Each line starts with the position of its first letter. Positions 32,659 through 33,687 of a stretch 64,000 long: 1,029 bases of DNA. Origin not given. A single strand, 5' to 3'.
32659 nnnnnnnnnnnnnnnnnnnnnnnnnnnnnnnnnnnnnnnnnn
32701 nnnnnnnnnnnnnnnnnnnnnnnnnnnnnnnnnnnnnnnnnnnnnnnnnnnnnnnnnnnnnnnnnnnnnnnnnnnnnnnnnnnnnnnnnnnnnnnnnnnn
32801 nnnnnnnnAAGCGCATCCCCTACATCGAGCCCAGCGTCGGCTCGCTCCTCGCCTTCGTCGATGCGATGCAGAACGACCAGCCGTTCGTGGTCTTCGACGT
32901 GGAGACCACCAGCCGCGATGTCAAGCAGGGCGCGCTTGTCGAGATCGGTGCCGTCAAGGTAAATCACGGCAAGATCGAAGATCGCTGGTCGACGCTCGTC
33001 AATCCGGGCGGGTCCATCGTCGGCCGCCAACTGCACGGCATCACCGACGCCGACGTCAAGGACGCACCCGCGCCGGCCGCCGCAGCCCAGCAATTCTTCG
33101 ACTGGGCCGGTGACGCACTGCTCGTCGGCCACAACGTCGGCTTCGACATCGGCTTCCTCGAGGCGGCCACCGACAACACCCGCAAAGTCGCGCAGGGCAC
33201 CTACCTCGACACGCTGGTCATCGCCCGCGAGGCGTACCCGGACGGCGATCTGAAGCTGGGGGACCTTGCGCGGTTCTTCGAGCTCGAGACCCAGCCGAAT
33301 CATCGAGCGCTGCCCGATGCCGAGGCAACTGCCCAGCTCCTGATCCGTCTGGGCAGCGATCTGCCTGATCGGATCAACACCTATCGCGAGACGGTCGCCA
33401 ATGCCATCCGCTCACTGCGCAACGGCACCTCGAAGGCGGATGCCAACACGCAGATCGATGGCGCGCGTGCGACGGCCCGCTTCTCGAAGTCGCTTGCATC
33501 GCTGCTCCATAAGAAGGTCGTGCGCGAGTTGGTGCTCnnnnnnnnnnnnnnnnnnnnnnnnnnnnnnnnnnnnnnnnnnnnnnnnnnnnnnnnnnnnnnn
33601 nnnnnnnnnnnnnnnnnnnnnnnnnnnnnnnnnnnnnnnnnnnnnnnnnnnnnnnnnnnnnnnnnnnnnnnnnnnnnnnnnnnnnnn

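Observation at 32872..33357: PNPase carrying an inserted, apparently catalytically complete DnaQ-like DEDDh exonuclease domain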

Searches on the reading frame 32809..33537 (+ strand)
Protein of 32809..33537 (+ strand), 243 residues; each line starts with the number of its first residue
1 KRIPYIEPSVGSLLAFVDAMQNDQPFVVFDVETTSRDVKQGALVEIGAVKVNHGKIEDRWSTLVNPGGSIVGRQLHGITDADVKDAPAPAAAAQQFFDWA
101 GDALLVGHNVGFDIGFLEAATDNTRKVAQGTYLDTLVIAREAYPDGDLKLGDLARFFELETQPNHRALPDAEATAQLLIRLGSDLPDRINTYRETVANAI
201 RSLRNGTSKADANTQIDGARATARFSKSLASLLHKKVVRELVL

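Call 22: find_related_loci(query=A1, collection=genome_contigs, flank=10000)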
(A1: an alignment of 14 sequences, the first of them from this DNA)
Query A1 (243 aa) in genome_contigs; peptide patterns used: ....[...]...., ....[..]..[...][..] (x = any residue, [..] = any of these).
198 stretches matched a pattern; 131 encode a relative of the query (tblastn E <= 1e-3); the best 80 are kept; 80 distinct loci.
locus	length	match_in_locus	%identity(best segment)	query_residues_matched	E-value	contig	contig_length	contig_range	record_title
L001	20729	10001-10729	83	1-243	2e-127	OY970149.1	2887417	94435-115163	MAG: uncultured Chloroflexia bacterium isolate MFD05747.bin.c.2 genome assembly, chromosome: 1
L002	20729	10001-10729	79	1-243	2e-127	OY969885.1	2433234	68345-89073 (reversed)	MAG: uncultured Chloroflexia bacterium isolate MFD01275.bin.c.5 genome assembly, chromosome: 1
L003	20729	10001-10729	77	1-243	5e-125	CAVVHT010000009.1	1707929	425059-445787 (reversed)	MAG: uncultured Chloroflexia bacterium isolate MFD02840.bin.3.353 genome assembly, contig: contig_70540, whole genome sh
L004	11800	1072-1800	76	1-243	1e-123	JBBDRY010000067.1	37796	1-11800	MAG: Chloroflexota bacterium isolate LejiaC_67_23 Lejia_C_2529_length_37796_cov_13, whole genome shotgun sequence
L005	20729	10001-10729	78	1-243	6e-122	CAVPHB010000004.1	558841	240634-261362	MAG: uncultured Chloroflexia bacterium isolate MFD09964.bin.2.266 genome assembly, contig: contig_30771, whole genome sh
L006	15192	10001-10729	74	1-243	3e-121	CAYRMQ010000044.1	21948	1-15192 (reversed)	MAG TPA_asm: uncultured Anaerolineaceae bacterium isolate SRP284430_co1_24 genome assembly, contig: NODE_1331_length_219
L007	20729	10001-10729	79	1-243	1e-120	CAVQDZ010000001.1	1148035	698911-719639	MAG: uncultured Chloroflexia bacterium isolate MFD02134.bin.2.238 genome assembly, contig: contig_10743, whole genome sh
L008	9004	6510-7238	74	1-243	7e-121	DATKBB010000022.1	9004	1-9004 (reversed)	MAG TPA_asm: Candidatus Limnocylindria bacterium isolate SMAG_U14409 k141_3184686, whole genome shotgun sequence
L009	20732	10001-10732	74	1-243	3e-120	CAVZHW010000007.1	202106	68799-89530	MAG: uncultured Chloroflexia bacterium isolate MFD02416.bin.2.200 genome assembly, contig: contig_42290, whole genome sh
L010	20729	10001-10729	73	1-243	1e-117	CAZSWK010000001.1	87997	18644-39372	MAG TPA_asm: uncultured Anaerolineaceae bacterium isolate binchicken_co94_368 genome assembly, contig: NODE_227_length_8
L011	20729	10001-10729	77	1-243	8e-117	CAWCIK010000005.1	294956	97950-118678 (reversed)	MAG: uncultured Chloroflexia bacterium isolate MFD05442.bin.2.193 genome assembly, contig: contig_60097, whole genome sh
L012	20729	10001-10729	74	1-243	2e-116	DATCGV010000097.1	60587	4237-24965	MAG TPA_asm: Candidatus Limnocylindrales bacterium isolate SMAG_U7816 k141_485542, whole genome shotgun sequence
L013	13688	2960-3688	77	1-243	7e-117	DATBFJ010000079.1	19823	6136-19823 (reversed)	MAG TPA_asm: Candidatus Limnocylindrales bacterium isolate SMAG_U3808 k141_3511936, whole genome shotgun sequence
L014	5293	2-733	75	1-243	1e-115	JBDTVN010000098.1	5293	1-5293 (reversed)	MAG: Chloroflexota bacterium isolate cluster3_bin.69 NODE_87310_length_5293_cov_7.834670, whole genome shotgun sequence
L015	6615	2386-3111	72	1-243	2e-113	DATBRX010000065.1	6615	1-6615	MAG TPA_asm: Candidatus Limnocylindrales bacterium isolate SMAG_U4140 k141_2143580, whole genome shotgun sequence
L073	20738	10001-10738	38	1-243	2e-48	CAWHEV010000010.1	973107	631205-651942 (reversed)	MAG: uncultured Chloroflexia bacterium isolate MFD02360.bin.1.60 genome assembly, contig: contig_842, whole genome shotg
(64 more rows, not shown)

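Call 30: find_homologous_proteins(query=L073:9290-11944:+, max_evalue=1e-10)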
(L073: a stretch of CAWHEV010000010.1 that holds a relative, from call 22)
Query L073:9290-11944:+ (885 aa): 8000 proteins with E <= 1e-10 among 8000 candidates; the best 120 are listed.
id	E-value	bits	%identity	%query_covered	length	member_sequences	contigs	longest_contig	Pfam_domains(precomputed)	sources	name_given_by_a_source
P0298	0.0e+0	1804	92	99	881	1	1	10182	PF00929.32,PF00013.36,PF03725.21,PF00575.30,PF01138.28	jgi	jgi:polyribonucleotide nucleotidyltransferase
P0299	0.0e+0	1802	93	99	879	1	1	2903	PF00929.32,PF00013.36,PF03725.21,PF00575.30,PF01138.28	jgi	jgi:DNA polymerase III epsilon subunit family exonuclease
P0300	0.0e+0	1792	92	99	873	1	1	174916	PF00929.32,PF00013.36,PF03725.21,PF00575.30,PF01138.28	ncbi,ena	-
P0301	0.0e+0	1792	91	99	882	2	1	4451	PF00929.32,PF00013.36,PF03725.21,PF00575.30,PF01138.28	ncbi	-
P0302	0.0e+0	1792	92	98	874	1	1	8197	PF00929.32,PF00013.36,PF03725.21,PF00575.30,PF01138.28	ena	-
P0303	0.0e+0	1786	92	98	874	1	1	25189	PF00929.32,PF00013.36,PF03725.21,PF00575.30,PF01138.28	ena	-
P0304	0.0e+0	1783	92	97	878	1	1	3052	PF00929.32,PF00013.36,PF03725.21,PF00575.30,PF01138.28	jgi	jgi:DNA polymerase III epsilon subunit family exonuclease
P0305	0.0e+0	1779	92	99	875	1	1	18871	PF00929.32,PF00013.36,PF03725.21,PF00575.30,PF01138.28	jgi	jgi:polyribonucleotide nucleotidyltransferase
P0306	0.0e+0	1778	92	99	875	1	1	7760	PF00929.32,PF00013.36,PF03725.21,PF00575.30,PF01138.28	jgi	jgi:polyribonucleotide nucleotidyltransferase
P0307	0.0e+0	1776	91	97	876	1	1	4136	PF00929.32,PF00013.36,PF03725.21,PF00575.30,PF01138.28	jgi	-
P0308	0.0e+0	1775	91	98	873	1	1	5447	PF00929.32,PF00013.36,PF03725.21,PF00575.30,PF01138.28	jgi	-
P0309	0.0e+0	1775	91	98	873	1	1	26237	PF00929.32,PF00013.36,PF03725.21,PF00575.30,PF01138.28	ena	-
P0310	0.0e+0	1775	91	98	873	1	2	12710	PF00929.32,PF00013.36,PF03725.21,PF00575.30,PF01138.28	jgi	-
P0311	0.0e+0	1775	91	97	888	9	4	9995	PF00929.32,PF00013.36,PF03725.21,PF00575.30,PF01138.28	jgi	jgi:DNA polymerase III epsilon subunit family exonuclease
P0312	0.0e+0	1775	91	99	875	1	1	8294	PF00929.32,PF00013.36,PF03725.21,PF00575.30,PF01138.28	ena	-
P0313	0.0e+0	1775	91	98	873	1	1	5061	PF00929.32,PF00013.36,PF03725.21,PF00575.30,PF01138.28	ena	-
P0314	0.0e+0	1774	91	98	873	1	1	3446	PF00929.32,PF00013.36,PF03725.21,PF00575.30,PF01138.28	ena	-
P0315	0.0e+0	1774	91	98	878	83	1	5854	PF00929.32,PF00013.36,PF03725.21,PF00575.30,PF01138.28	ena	-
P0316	0.0e+0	1774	90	99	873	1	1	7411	PF00929.32,PF00013.36,PF03725.21,PF00575.30,PF01138.28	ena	-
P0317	0.0e+0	1773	91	99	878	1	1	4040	PF00929.32,PF00013.36,PF03725.21,PF00575.30,PF01138.28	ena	-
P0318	0.0e+0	1773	91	99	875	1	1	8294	PF00929.32,PF00013.36,PF03725.21,PF00575.30,PF01138.28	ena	-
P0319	0.0e+0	1773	91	99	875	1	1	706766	PF00929.32,PF00013.36,PF03725.21,PF00575.30,PF01138.28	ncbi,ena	-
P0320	0.0e+0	1772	91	98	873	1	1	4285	PF00929.32,PF00013.36,PF03725.21,PF00575.30,PF01138.28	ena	-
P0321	0.0e+0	1772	91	98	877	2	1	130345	PF00929.32,PF00013.36,PF03725.21,PF00575.30,PF01138.28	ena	-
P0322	0.0e+0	1771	90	99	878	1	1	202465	PF00929.32,PF00013.36,PF03725.21,PF00575.30,PF01138.28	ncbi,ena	-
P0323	0.0e+0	1771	91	99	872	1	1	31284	PF00929.32,PF00013.36,PF03725.21,PF00575.30,PF01138.28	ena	-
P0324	0.0e+0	1771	90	99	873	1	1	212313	PF00929.32,PF00013.36,PF03725.21,PF00575.30,PF01138.28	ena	-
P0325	0.0e+0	1770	90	98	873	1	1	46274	PF00929.32,PF00013.36,PF03725.21,PF00575.30,PF01138.28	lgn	-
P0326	0.0e+0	1770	91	98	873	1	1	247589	PF00929.32,PF00013.36,PF03725.21,PF00575.30,PF01138.28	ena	-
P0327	0.0e+0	1770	91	98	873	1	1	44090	PF00929.32,PF00013.36,PF03725.21,PF00575.30,PF01138.28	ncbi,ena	-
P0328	0.0e+0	1770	90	99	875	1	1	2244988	PF00929.32,PF00013.36,PF03725.21,PF00575.30,PF01138.28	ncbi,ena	-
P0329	0.0e+0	1769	91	99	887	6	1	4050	PF00929.32,PF00013.36,PF03725.21,PF00575.30,PF01138.28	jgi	jgi:DNA polymerase III epsilon subunit family exonuclease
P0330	0.0e+0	1769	91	99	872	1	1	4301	PF00929.32,PF00013.36,PF03725.21,PF00575.30,PF01138.28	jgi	-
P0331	0.0e+0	1769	91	98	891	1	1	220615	PF00929.32,PF00013.36,PF03725.21,PF00575.30,PF01138.28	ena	-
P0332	0.0e+0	1769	91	98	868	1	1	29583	PF00929.32,PF00013.36,PF03725.21,PF00575.30,PF01138.28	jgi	jgi:polyribonucleotide nucleotidyltransferase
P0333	0.0e+0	1769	91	98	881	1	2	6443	PF00929.32,PF00013.36,PF03725.21,PF00575.30,PF01138.28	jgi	jgi:polyribonucleotide nucleotidyltransferase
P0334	0.0e+0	1768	91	98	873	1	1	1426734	PF00929.32,PF00013.36,PF03725.21,PF00575.30,PF01138.28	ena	-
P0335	0.0e+0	1768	91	98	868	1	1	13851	PF00929.32,PF00013.36,PF03725.21,PF00575.30,PF01138.28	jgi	jgi:polyribonucleotide nucleotidyltransferase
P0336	0.0e+0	1768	91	99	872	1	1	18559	PF00929.32,PF00013.36,PF03725.21,PF00575.30,PF01138.28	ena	-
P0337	0.0e+0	1768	90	98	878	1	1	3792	PF00929.32,PF00013.36,PF03725.21,PF00575.30,PF01138.28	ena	-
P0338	0.0e+0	1767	90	99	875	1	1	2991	PF00929.32,PF00013.36,PF03725.21,PF00575.30,PF01138.28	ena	-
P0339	0.0e+0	1767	91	98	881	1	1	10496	PF00929.32,PF00013.36,PF03725.21,PF00575.30,PF01138.28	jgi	jgi:polyribonucleotide nucleotidyltransferase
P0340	0.0e+0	1767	90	99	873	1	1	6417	PF00929.32,PF00013.36,PF03725.21,PF00575.30,PF01138.28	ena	-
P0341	0.0e+0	1766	90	99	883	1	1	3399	PF00929.32,PF00013.36,PF03725.21,PF00575.30,PF01138.28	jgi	jgi:DNA polymerase III epsilon subunit family exonuclease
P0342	0.0e+0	1766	91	98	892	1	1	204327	PF00929.32,PF00013.36,PF03725.21,PF00575.30,PF01138.28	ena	-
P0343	0.0e+0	1763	90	98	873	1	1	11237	PF00929.32,PF00013.36,PF03725.21,PF00575.30,PF01138.28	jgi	jgi:DNA polymerase III epsilon subunit family exonuclease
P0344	0.0e+0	1763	90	99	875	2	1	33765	PF00929.32,PF00013.36,PF03725.21,PF00575.30,PF01138.28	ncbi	-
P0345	0.0e+0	1762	91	98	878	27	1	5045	PF00929.32,PF00013.36,PF03725.21,PF00575.30,PF01138.28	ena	-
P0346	0.0e+0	1762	90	99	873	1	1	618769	PF00929.32,PF00013.36,PF03725.21,PF00575.30,PF01138.28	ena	-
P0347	0.0e+0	1762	90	99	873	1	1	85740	PF00929.32,PF00013.36,PF03725.21,PF00575.30,PF01138.28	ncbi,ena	-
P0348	0.0e+0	1761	90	99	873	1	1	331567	PF00929.32,PF00013.36,PF03725.21,PF00575.30,PF01138.28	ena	-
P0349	0.0e+0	1761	89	99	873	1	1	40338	PF00929.32,PF00013.36,PF03725.21,PF00575.30,PF01138.28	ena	-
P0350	0.0e+0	1761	90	99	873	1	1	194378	PF00929.32,PF00013.36,PF03725.21,PF00575.30,PF01138.28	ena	-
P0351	0.0e+0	1759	90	98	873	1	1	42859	PF00929.32,PF00013.36,PF03725.21,PF00575.30,PF01138.28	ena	-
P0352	0.0e+0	1759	90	98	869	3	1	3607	PF00929.32,PF00013.36,PF03725.21,PF00575.30,PF01138.28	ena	-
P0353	0.0e+0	1759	89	99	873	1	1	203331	PF00929.32,PF00013.36,PF03725.21,PF00575.30,PF01138.28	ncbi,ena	-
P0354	0.0e+0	1757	90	99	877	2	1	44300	PF00929.32,PF00013.36,PF03725.21,PF00575.30,PF01138.28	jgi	jgi:polyribonucleotide nucleotidyltransferase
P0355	0.0e+0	1757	89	99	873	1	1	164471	PF00929.32,PF00013.36,PF03725.21,PF00575.30,PF01138.28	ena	-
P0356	0.0e+0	1756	90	98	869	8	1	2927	PF00929.32,PF00013.36,PF03725.21,PF00575.30,PF01138.28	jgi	jgi:DNA polymerase III epsilon subunit family exonuclease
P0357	0.0e+0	1756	90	98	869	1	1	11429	PF00929.32,PF00013.36,PF03725.21,PF00575.30,PF01138.28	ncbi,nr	ncbi:MAG TPA: polyribonucleotide nucleotidyltransferase [Candidatus Limnocylindria bacterium]|nr:pol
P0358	0.0e+0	1755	90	98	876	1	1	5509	PF00929.32,PF00013.36,PF03725.21,PF00575.30,PF01138.28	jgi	jgi:DNA polymerase III epsilon subunit family exonuclease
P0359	0.0e+0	1755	90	98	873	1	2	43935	PF00929.32,PF00013.36,PF03725.21,PF00575.30,PF01138.28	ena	-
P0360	0.0e+0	1755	90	99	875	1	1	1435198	PF00929.32,PF00013.36,PF03725.21,PF00575.30,PF01138.28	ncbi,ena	-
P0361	0.0e+0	1754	90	99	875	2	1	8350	PF00929.32,PF00013.36,PF03725.21,PF00575.30,PF01138.28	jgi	jgi:polyribonucleotide nucleotidyltransferase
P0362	0.0e+0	1754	91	98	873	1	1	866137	PF00929.32,PF00013.36,PF03725.21,PF00575.30,PF01138.28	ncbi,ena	-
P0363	0.0e+0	1753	90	98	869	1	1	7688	PF00929.32,PF00013.36,PF03725.21,PF00575.30,PF01138.28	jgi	jgi:DNA polymerase III epsilon subunit family exonuclease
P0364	0.0e+0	1752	90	99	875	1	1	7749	PF00929.32,PF00013.36,PF03725.21,PF00575.30,PF01138.28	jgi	jgi:polyribonucleotide nucleotidyltransferase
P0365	0.0e+0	1752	90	99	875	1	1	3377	PF00929.32,PF00013.36,PF03725.21,PF00575.30,PF01138.28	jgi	jgi:DNA polymerase III epsilon subunit family exonuclease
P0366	0.0e+0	1752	89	99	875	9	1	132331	PF00929.32,PF00013.36,PF03725.21,PF00575.30,PF01138.28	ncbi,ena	-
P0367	0.0e+0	1751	90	98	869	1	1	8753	PF00929.32,PF00013.36,PF03725.21,PF00575.30,PF01138.28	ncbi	-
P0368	0.0e+0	1751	89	99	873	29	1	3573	PF00929.32,PF00013.36,PF03725.21,PF00575.30,PF01138.28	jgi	jgi:polyribonucleotide nucleotidyltransferase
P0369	0.0e+0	1751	90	98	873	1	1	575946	PF00929.32,PF00013.36,PF03725.21,PF00575.30,PF01138.28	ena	-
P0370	0.0e+0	1751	90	98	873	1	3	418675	PF00929.32,PF00013.36,PF03725.21,PF00575.30,PF01138.28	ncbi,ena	-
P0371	0.0e+0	1750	89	99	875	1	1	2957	PF00929.32,PF00013.36,PF03725.21,PF00575.30,PF01138.28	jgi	jgi:polyribonucleotide nucleotidyltransferase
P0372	0.0e+0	1749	90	98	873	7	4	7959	PF00929.32,PF00013.36,PF03725.21,PF00575.30,PF01138.28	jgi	jgi:DNA polymerase III epsilon subunit family exonuclease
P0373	0.0e+0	1749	90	97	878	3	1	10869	PF00929.32,PF00013.36,PF03725.21,PF00575.30,PF01138.28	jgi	jgi:polyribonucleotide nucleotidyltransferase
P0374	0.0e+0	1749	90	98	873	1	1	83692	PF00929.32,PF00013.36,PF03725.21,PF00575.30,PF01138.28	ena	-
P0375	0.0e+0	1749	90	98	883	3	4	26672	PF00929.32,PF00013.36,PF03725.21,PF00575.30,PF01138.28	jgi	jgi:polyribonucleotide nucleotidyltransferase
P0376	0.0e+0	1748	90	97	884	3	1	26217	PF00929.32,PF00013.36,PF03725.21,PF00575.30,PF01138.28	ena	-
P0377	0.0e+0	1748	89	99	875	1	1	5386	PF00929.32,PF00013.36,PF03725.21,PF00575.30,PF01138.28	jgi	jgi:polyribonucleotide nucleotidyltransferase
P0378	0.0e+0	1748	90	98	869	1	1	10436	PF00929.32,PF00013.36,PF03725.21,PF00575.30,PF01138.28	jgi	jgi:polyribonucleotide nucleotidyltransferase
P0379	0.0e+0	1747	90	98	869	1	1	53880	PF00929.32,PF00013.36,PF03725.21,PF00575.30,PF01138.28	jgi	-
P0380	0.0e+0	1746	89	99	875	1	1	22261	PF00929.32,PF00013.36,PF03725.21,PF00575.30,PF01138.28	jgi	jgi:DNA polymerase III epsilon subunit family exonuclease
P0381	0.0e+0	1746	90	98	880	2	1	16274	PF00929.32,PF00013.36,PF03725.21,PF00575.30,PF01138.28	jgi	-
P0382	0.0e+0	1746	89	99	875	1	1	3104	PF00929.32,PF00013.36,PF03725.21,PF00575.30,PF01138.28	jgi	jgi:DNA polymerase III epsilon subunit family exonuclease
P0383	0.0e+0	1746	90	99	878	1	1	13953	PF00929.32,PF00013.36,PF03725.21,PF00575.30,PF01138.28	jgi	jgi:polyribonucleotide nucleotidyltransferase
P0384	0.0e+0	1746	90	98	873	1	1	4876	PF00929.32,PF00013.36,PF03725.21,PF00575.30,PF01138.28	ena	-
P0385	0.0e+0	1745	90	98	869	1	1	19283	PF00929.32,PF00013.36,PF03725.21,PF00575.30,PF01138.28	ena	-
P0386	0.0e+0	1745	90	98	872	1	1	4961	PF00929.32,PF00013.36,PF03725.21,PF00575.30,PF01138.28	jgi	jgi:polyribonucleotide nucleotidyltransferase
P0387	0.0e+0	1743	90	98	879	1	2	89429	PF00929.32,PF00013.36,PF03725.21,PF00575.30,PF01138.28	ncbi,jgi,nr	ncbi:MAG TPA: polyribonucleotide nucleotidyltransferase [Candidatus Limnocylindrales bacterium]|jgi:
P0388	0.0e+0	1742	89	99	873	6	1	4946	PF00929.32,PF00013.36,PF03725.21,PF00575.30,PF01138.28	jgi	-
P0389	0.0e+0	1742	90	98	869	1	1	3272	PF00929.32,PF00013.36,PF03725.21,PF00575.30,PF01138.28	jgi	jgi:polyribonucleotide nucleotidyltransferase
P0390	0.0e+0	1741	90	98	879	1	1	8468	PF00929.32,PF00013.36,PF03725.21,PF00575.30,PF01138.28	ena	-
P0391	0.0e+0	1740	90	98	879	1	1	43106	PF00929.32,PF00013.36,PF03725.21,PF00575.30,PF01138.28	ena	-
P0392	0.0e+0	1739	89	99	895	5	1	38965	PF00929.32,PF00013.36,PF03725.21,PF00575.30,PF01138.28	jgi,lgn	-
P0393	0.0e+0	1737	90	98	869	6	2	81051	PF00929.32,PF00013.36,PF03725.21,PF00575.30,PF01138.28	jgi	-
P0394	0.0e+0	1737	89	98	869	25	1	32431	PF00929.32,PF00013.36,PF03725.21,PF00575.30,PF01138.28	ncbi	-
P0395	0.0e+0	1736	90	98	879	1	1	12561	PF00929.32,PF00013.36,PF03725.21,PF00575.30,PF01138.28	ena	-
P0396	0.0e+0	1734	89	98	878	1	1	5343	PF00929.32,PF00013.36,PF03725.21,PF00575.30,PF01138.28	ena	-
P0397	0.0e+0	1729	90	98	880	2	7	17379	PF00929.32,PF00013.36,PF03725.21,PF00575.30,PF01138.28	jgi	jgi:polyribonucleotide nucleotidyltransferase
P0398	0.0e+0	1729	89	98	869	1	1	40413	PF00929.32,PF00013.36,PF03725.21,PF00575.30,PF01138.28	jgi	jgi:DNA polymerase III epsilon subunit family exonuclease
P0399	0.0e+0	1726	88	98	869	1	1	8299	PF00929.32,PF00013.36,PF03725.21,PF00575.30,PF01138.28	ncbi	-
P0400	0.0e+0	1721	88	98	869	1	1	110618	PF00929.32,PF00013.36,PF03725.21,PF00575.30,PF01138.28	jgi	jgi:DNA polymerase III epsilon subunit family exonuclease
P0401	0.0e+0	1721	89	98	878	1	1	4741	PF00929.32,PF00013.36,PF03725.21,PF00575.30,PF01138.28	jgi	jgi:DNA polymerase III epsilon subunit family exonuclease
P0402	0.0e+0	1721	88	98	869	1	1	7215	PF00929.32,PF00013.36,PF03725.21,PF00575.30,PF01138.28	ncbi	-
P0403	0.0e+0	1720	88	98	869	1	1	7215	PF00929.32,PF00013.36,PF03725.21,PF00575.30,PF01138.28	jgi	-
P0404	0.0e+0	1720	89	98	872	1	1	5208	PF00929.32,PF00013.36,PF03725.21,PF00575.30,PF01138.28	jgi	jgi:DNA polymerase III epsilon subunit family exonuclease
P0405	0.0e+0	1720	88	98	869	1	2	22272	PF00929.32,PF00013.36,PF03725.21,PF00575.30,PF01138.28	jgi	jgi:DNA polymerase III epsilon subunit family exonuclease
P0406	0.0e+0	1720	88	98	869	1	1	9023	PF00929.32,PF00013.36,PF03725.21,PF00575.30,PF01138.28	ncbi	-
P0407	0.0e+0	1720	89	99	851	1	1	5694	PF00929.32,PF00013.36,PF03725.21,PF00575.30,PF01138.28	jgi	jgi:DNA polymerase III epsilon subunit family exonuclease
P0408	0.0e+0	1716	89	98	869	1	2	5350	PF00929.32,PF00013.36,PF03725.21,PF00575.30,PF01138.28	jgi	jgi:DNA polymerase III epsilon subunit family exonuclease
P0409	0.0e+0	1715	88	98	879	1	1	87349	PF00929.32,PF00013.36,PF03725.21,PF00575.30,PF01138.28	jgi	jgi:DNA polymerase III epsilon subunit family exonuclease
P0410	0.0e+0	1715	88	98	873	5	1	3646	PF00929.32,PF00013.36,PF03725.21,PF00575.30,PF01138.28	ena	-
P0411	0.0e+0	1710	88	98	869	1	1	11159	PF00929.32,PF00013.36,PF03725.21,PF00575.30,PF01138.28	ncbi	-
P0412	0.0e+0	1708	90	96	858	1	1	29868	PF00929.32,PF00013.36,PF03725.21,PF00575.30,PF01138.28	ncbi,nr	ncbi:MAG TPA: polyribonucleotide nucleotidyltransferase [Candidatus Limnocylindria bacterium]|nr:pol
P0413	0.0e+0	1704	89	96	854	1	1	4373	PF00929.32,PF00013.36,PF03725.21,PF00575.30,PF01138.28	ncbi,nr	ncbi:MAG TPA: polyribonucleotide nucleotidyltransferase [Candidatus Limnocylindria bacterium]|nr:pol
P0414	0.0e+0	1703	87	97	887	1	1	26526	PF00929.32,PF00013.36,PF03725.21,PF00575.30,PF01138.28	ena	-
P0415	0.0e+0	1702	88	98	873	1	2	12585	PF00929.32,PF00013.36,PF03725.21,PF00575.30,PF01138.28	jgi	jgi:polyribonucleotide nucleotidyltransferase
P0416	0.0e+0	1700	89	96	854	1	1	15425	PF00929.32,PF00013.36,PF03725.21,PF00575.30,PF01138.28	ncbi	ncbi:MAG: polyribonucleotide nucleotidyltransferase [Candidatus Limnocylindria bacterium]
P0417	0.0e+0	1699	87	98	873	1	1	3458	PF00929.32,PF00013.36,PF03725.21,PF00575.30,PF01138.28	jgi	jgi:DNA polymerase III epsilon subunit family exonuclease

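Call 50: predict_structure(alignment_id=A1)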
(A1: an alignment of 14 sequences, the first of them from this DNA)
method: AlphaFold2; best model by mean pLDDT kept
length: 243 residues; sequences in the alignment: 14
mean_pLDDT: 84.3   pTM: 0.81
mean pLDDT of the five models: 84.3, 84.1, 84.1, 82.4, 78.7
residues with pLDDT >= 90: 93; 70-90: 128; 50-70: 15; < 50: 7
segments of 3 or more residues with pLDDT < 50: 1-7
pLDDT, mean of each block of 10 residues (from residue 1): 46 82 90 78 91 93 89 73 91 94 85 86 77 78 69 79 86 90 90 94 91 92 88 91 84
secondary structure, 60 per line:
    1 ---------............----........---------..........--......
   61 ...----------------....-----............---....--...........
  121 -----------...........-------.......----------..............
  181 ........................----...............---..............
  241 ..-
elements in order: H10-21 E26-33 E43-52 E55-63 H80-83 H89-100 E104-107 H110-120 E132-134 H135-142 H150-156 H167-204 H209-223 H227-242
